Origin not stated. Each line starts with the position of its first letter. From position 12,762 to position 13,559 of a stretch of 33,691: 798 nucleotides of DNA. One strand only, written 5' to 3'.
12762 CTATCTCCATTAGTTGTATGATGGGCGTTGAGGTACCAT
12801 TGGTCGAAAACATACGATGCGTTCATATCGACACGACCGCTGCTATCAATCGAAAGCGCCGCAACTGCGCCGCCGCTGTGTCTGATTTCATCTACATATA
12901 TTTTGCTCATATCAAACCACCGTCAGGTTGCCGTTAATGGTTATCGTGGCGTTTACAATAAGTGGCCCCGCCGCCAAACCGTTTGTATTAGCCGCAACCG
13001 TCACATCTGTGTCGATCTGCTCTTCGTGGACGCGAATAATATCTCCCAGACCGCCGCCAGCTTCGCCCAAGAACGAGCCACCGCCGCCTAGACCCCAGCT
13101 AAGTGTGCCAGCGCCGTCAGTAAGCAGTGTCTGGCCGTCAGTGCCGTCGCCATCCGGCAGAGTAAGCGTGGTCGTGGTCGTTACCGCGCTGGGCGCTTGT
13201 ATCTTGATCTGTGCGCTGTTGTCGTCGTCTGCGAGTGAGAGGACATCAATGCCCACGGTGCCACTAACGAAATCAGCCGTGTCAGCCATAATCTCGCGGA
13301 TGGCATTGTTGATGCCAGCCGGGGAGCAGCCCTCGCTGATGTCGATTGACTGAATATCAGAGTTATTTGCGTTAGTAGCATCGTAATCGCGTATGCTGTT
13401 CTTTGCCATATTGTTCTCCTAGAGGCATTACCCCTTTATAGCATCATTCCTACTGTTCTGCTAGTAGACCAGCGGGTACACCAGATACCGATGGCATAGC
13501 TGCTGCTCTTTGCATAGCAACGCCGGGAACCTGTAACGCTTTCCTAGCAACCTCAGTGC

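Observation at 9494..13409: Receptor-binding locus with three C1q/TNF-like paralogs, two paralogous fibre anchors and a chaperone-like gene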

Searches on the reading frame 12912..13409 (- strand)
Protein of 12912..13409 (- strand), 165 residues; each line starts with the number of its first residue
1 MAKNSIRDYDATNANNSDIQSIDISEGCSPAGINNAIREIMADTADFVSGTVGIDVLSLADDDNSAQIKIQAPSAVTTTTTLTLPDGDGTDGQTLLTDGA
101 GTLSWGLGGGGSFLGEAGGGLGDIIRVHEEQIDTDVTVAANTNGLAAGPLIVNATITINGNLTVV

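Call 4: search_protein_families(library=pfam, proteins=[window:12912-13409:-], max_evalue=1)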
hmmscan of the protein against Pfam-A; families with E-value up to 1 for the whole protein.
window:12912-13409:- (165 aa): 0 families

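Call 5: search_protein_families(library=phrogs, proteins=[window:12912-13409:-], max_evalue=0.1)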
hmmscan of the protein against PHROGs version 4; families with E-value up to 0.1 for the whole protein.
window:12912-13409:- (165 aa): 0 families

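Call 17: search_solved_structures(query=window:12912-13409:-, max_evalue=1)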
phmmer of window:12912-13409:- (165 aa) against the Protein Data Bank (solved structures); distinct sequences matched with E-value up to 1: 1.
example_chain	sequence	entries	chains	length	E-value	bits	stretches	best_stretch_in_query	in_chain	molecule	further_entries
2hjj_A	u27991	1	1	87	0.074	16.2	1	71-134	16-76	Hypothetical protein ykfF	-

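Call 41: find_homologous_proteins(query=window:12912-13409:-, max_evalue=0.001)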
Query window:12912-13409:- (165 aa): 319 proteins with E <= 0.001 among 649 candidates; the best 120 are listed.
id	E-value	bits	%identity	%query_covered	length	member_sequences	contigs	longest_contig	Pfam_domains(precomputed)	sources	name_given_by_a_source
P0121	2.7e-96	338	100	100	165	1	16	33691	-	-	-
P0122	7.2e-96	336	99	100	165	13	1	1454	-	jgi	-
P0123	8.8e-96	336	99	100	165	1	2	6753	-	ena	-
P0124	1.3e-95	335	99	100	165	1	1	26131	-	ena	-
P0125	1.6e-95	335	99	100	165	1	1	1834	-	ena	-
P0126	4.9e-95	334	98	100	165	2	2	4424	-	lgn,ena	-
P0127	1.3e-94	332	98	100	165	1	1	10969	-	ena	-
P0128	4.2e-87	308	90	100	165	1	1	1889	-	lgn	-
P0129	7.7e-86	304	89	100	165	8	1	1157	-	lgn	-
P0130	2.4e-82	292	90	98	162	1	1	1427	-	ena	-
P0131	2.7e-82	292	89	98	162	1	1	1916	-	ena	-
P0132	3.3e-82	292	89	98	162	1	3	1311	-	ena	-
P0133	4.0e-82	292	90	98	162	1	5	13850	-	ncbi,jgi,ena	-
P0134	5.6e-82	291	89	98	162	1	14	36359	-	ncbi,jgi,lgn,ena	jgi:hypothetical protein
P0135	6.9e-82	291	88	98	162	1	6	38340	-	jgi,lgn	jgi:hypothetical protein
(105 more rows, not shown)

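Call 44: find_related_loci(query=A4, collection=viral_contigs, flank=7000)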
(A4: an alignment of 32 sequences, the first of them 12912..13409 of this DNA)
Query A4 (165 aa) in viral_contigs; peptide patterns used: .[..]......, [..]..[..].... (x = any residue, [..] = any of these).
417 stretches matched a pattern; 388 encode a relative of the query (tblastn E <= 1e-3); the best 80 are kept; 80 distinct loci.
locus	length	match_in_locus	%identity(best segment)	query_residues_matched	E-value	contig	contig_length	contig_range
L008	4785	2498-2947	82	1-150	1e-74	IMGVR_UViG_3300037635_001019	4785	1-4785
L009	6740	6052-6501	82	1-150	1e-74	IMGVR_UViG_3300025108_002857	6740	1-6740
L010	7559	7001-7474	77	1-158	8e-72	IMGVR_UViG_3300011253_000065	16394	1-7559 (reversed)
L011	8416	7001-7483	88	5-165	3e-71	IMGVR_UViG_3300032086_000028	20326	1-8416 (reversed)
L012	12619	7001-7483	88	5-165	3e-71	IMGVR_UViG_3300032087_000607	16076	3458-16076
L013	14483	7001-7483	88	5-165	3e-71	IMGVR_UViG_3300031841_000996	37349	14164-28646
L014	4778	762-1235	79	1-158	6e-71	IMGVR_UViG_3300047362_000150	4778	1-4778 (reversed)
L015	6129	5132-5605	78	1-158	1e-70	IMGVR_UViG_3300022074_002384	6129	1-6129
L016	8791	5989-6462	78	1-158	2e-70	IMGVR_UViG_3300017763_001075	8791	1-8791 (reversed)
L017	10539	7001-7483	90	5-165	2e-70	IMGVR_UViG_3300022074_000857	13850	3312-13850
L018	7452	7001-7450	83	1-150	5e-70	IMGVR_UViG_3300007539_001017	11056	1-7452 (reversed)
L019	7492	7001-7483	89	5-165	3e-70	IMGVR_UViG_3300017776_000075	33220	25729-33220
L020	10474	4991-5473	89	5-165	3e-70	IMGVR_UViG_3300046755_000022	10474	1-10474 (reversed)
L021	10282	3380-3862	89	5-165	3e-70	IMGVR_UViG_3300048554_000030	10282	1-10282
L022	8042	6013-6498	71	5-164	2e-65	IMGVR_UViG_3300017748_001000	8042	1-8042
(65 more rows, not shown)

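Call 48: search_solved_structures(query=A4, max_evalue=5, show_alignments=2)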
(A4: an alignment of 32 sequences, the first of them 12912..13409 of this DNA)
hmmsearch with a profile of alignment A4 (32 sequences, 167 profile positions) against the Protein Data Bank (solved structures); distinct sequences matched with E-value up to 5: 14.
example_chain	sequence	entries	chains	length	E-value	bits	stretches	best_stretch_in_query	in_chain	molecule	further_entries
2hjj_A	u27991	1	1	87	0.077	16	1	71-136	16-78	Hypothetical protein ykfF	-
9eza_A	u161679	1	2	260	0.15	15.1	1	67-125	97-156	Nemolizumab scFv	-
5b3n_A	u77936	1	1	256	0.3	14.1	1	101-126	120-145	anti-H4K20me1_scFv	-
7deo_A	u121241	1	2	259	0.82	12.7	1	99-126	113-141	antibody scFv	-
6ehw_B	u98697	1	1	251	0.93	12.5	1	99-125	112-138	scFv AbVance: increasing our knowledge of antibody structural space to enable faster and b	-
7f0x_B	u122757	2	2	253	1.6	11.8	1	102-136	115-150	Antibody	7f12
7jtr_B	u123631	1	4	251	1.6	11.7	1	99-128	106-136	single-chain Fv antibody fragment (scFv)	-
7rk1_C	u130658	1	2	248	1.6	11.7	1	74-136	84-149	scFv 3E8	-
7tzg_A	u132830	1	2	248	1.6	11.7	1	60-127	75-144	scFvF7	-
7tzh_C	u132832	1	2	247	1.6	11.7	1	60-127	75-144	scFvF7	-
9g6q_L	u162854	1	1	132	1.6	11.7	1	106-137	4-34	scFv-IP11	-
9n97_A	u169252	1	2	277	2.7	11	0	101-126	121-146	cystine-free anti-HIV scFv chain A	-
7url_A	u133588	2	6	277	3.4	10.7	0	101-126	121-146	anti-HIV scFv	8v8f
8x8l_E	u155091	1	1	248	3.7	10.5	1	101-126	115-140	ScFv16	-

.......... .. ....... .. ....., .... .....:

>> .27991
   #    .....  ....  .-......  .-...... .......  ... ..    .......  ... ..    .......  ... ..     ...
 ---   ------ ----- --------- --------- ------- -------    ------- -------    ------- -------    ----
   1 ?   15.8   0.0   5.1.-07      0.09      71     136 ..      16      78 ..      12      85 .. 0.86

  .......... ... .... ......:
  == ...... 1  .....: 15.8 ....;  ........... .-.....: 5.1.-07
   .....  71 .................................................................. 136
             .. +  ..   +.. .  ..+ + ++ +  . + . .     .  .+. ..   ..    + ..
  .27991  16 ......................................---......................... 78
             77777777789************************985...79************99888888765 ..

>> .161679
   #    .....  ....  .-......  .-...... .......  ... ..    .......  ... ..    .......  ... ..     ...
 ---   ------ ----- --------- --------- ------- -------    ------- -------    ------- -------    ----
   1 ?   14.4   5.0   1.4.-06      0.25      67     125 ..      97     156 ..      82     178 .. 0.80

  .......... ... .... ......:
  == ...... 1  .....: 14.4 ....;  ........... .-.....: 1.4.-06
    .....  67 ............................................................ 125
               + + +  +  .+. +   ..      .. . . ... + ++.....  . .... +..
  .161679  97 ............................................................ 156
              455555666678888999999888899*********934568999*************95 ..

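Call 57: search_dna_similar(query=window:12912-13409:-, collection=phages, mode=protein, max_rows=30, max_evalue=0.001)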
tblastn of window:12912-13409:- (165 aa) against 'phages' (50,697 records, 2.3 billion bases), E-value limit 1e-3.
Records with a match: 13; places in all: 13; records where one place covers at least 80% of the query: 0.
Best place of each record, by identity: <60% 13.
By first word of the organism name: Methylophilales 5; Caudoviricetes 3; Bacteriophage 1; Phage 1; Rhizobium 1; Microcystis 1; Pelagibacter 1.
By host as written in the record: - 6; Methylophilales_sp._H5P1 4; Methylophilales bacterium H5P1 1; Rhizobium phaseoli I1_23 1; Candidatus Pelagibacter sp. HTCC7211 1.
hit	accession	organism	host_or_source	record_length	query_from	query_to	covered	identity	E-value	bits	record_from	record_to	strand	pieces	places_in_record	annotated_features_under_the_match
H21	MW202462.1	Caudoviricetes sp.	Manatee Spring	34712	1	61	37%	52.5%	2e-10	64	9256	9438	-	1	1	hyaluronidasE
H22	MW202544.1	Bacteriophage sp.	Manatee Spring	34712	1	61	37%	52.5%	2e-10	64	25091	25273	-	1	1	hyaluronidasE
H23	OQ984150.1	Phage C72C1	-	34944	1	74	45%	41.6%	2e-7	55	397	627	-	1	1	hypothetical protein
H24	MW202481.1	Caudoviricetes sp.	Manatee Spring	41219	1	53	32%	54.7%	1e-10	64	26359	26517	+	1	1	hypothetical protein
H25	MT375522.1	Methylophilales phage Venkman EXVC282S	Methylophilales bacterium H5P1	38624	1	53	32%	52.8%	5e-10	62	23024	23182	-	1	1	tail collar protein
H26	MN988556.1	Rhizobium phage RHph_I1_23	Rhizobium phaseoli I1_23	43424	1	52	32%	51.9%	3e-7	54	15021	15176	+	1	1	hypothetical protein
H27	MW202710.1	Caudoviricetes sp.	Manatee Spring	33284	1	62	38%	43.5%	7e-9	59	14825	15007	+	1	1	hyaluronase tail fiber protein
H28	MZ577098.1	Methylophilales phage Melnitz-3 EXVC039M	Methylophilales_sp._H5P1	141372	123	165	26%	55.6%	3e-7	54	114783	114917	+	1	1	hypothetical protein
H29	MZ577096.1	Methylophilales phage Melnitz-2 EXVC040M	Methylophilales_sp._H5P1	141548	123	165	26%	55.6%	3e-7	54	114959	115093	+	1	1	hypothetical protein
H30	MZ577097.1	Methylophilales phage Melnitz EXVC044M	Methylophilales_sp._H5P1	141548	123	165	26%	55.6%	3e-7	54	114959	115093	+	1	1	hypothetical protein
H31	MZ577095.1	Methylophilales phage Melnitz-1 EXVC043M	Methylophilales_sp._H5P1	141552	123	165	26%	55.6%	3e-7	54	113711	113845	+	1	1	hypothetical protein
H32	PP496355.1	Microcystis phage Mvi-Yong1342-1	Microcystis viridis FACHB-1342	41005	5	45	25%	53.7%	7e-6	50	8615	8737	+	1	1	hypothetical protein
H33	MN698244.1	Pelagibacter phage HTVC106P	Candidatus Pelagibacter sp. HTCC7211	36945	6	48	26%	46.5%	9e-5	47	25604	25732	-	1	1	hypothetical protein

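Call 59: get_annotated_region(hit=H30, flank=4500)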
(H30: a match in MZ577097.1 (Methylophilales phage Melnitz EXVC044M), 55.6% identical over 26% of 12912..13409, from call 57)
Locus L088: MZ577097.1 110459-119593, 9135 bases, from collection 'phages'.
description: Methylophilales phage Melnitz EXVC044M, complete genome.
organism: Methylophilales phage Melnitz EXVC044M (NCBI taxid 2832338)
taxonomy: Viruses; Duplodnaviria; Heunggongvirae; Uroviricota; Caudoviricetes; Kyanoviridae
host: Methylophilales_sp._H5P1; source: -; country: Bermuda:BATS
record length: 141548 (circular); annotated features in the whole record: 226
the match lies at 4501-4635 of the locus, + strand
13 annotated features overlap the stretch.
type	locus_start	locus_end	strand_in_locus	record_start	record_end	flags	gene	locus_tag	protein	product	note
CDS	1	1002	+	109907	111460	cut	-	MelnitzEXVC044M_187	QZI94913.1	tail fiber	-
CDS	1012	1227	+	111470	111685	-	-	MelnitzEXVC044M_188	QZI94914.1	tail fiber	-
CDS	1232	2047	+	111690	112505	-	-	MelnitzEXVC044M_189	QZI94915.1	neck protein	-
CDS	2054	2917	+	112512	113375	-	-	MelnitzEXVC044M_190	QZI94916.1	virus neck protein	-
CDS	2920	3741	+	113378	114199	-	-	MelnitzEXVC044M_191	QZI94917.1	tail sheath stabilizer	T4-like tail sheath stabilizer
CDS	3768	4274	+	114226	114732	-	-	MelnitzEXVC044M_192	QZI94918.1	hypothetical protein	-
CDS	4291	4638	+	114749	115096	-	-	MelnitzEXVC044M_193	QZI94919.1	hypothetical protein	-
CDS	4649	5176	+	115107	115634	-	-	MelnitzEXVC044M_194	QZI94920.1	hypothetical protein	-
CDS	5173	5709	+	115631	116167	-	-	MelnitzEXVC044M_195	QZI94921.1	hypothetical protein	-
CDS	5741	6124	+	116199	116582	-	-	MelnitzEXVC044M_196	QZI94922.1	tail fiber assembly protein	-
CDS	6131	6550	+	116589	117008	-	-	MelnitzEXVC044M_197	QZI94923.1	terminase small subunit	-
CDS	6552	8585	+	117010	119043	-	-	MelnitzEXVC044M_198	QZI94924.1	F5/8 type C domain protein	-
CDS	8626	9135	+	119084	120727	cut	-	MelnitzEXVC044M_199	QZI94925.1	terminase large subunit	-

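Call 62: predict_structure(alignment_id=A4)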
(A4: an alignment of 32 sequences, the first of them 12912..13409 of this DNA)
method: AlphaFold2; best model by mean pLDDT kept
length: 165 residues; sequences in the alignment: 32
mean_pLDDT: 65.9   pTM: 0.33
mean pLDDT of the five models: 65.9, 60.7, 55.0, 53.8, 46.1
residues with pLDDT >= 90: 0; 70-90: 71; 50-70: 73; < 50: 21
segments of 3 or more residues with pLDDT < 50: 109-128
pLDDT, mean of each block of 10 residues (from residue 1): 66 73 71 80 79 62 70 74 62 66 59 36 46 70 63 76 65
secondary structure, 60 per line:
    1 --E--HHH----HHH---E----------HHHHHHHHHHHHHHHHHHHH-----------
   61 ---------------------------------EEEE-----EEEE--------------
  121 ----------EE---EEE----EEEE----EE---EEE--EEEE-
elements in order: H30-49 E94-97 E103-106 E136-138 E143-146 E156-158 E161-164

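Call 66: fold_search(model_id=the predicted structure, library=pdb)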
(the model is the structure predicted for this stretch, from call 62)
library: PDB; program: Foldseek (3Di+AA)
matches with E <= 10: 2; with E <= 0.001: 0
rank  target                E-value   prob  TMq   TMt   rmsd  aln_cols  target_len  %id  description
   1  9ny6_C                2.8e+00  0.02  0.13  0.08  17.5       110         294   13  Pseudomonas phage Pa223 capsid spike (released 2025-08-06)
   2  5hzw_A                9.5e+00  0.02  0.13  0.04   7.3        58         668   19  Crystal structure of the orphan region of human endoglin/CD105 in complex with BMP9 (released 2017-06-07)

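Call 67: find_related_loci(query=A4, collection=genome_contigs, flank=6000)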
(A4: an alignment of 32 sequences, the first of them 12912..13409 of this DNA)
Query A4 (165 aa) in genome_contigs; peptide patterns used: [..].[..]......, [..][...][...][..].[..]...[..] (x = any residue, [..] = any of these).
74 stretches matched a pattern; 4 encode a relative of the query (tblastn E <= 1e-3); 4 distinct loci.
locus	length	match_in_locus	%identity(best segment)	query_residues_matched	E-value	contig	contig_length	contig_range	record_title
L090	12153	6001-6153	59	56-105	4e-13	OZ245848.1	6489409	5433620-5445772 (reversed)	MAG: Cyclobacteriaceae bacterium isolate 4f14cf30-a4a4-4afd-b09a-0799c42c363f genome assembly, chromosome: 1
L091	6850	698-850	59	56-105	4e-13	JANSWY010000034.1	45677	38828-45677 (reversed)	MAG: bacterium isolate bin.11 k141_201577_length_45677_cov_12.0000, whole genome shotgun sequence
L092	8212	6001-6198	55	45-106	8e-13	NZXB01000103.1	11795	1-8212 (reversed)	MAG: Porticoccaceae bacterium isolate NAT43 145199, whole genome shotgun sequence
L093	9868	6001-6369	37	61-146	9e-9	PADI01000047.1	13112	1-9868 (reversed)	MAG: Methanobacteriota archaeon isolate NAT150 42189, whole genome shotgun sequence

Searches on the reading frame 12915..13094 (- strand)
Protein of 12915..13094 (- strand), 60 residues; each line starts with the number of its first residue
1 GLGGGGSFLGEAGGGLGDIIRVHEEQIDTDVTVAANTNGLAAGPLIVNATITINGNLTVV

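Call 80: find_homologous_proteins(query=window:12915-13094:-, max_evalue=0.001)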
Query window:12915-13094:- (60 aa): 3 proteins with E <= 0.001 among 5 candidates.
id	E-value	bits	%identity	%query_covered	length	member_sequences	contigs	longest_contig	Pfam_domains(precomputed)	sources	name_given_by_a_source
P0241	8.0e-15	72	66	85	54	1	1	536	-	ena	-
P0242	1.4e-14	71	72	85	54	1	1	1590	-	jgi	jgi:hypothetical protein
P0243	2.7e-12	64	93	45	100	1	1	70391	-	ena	-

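Call 88: search_protein_representatives(protein=window:12915-13094:-)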
Query: 60 residues. Proteins with E-value up to 0.001 (for the whole library): 114; up to 1e-10: 15; up to 1e-30: 0. The best 114 are listed.
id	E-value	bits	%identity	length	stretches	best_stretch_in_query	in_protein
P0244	1.4e-19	85.2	81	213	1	3-59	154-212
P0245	1.3e-17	79.0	81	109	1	2-60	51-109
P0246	3.2e-15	71.5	69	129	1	3-60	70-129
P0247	6.2e-14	67.4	69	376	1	3-60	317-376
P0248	8.1e-14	67.1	67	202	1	3-60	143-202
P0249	5.5e-13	64.4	66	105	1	2-60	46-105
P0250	7.2e-13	64.1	70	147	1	5-60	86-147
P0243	8.6e-13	63.8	90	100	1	2-42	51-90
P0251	1.4e-12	63.2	64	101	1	2-60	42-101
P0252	5.6e-12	61.3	53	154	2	1-53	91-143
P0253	7.6e-12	60.9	59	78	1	7-60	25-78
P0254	1.0e-11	60.5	64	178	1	5-60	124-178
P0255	2.3e-11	59.4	58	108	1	2-60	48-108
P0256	2.4e-11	59.3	54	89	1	4-59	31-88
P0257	7.1e-11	57.8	63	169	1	1-51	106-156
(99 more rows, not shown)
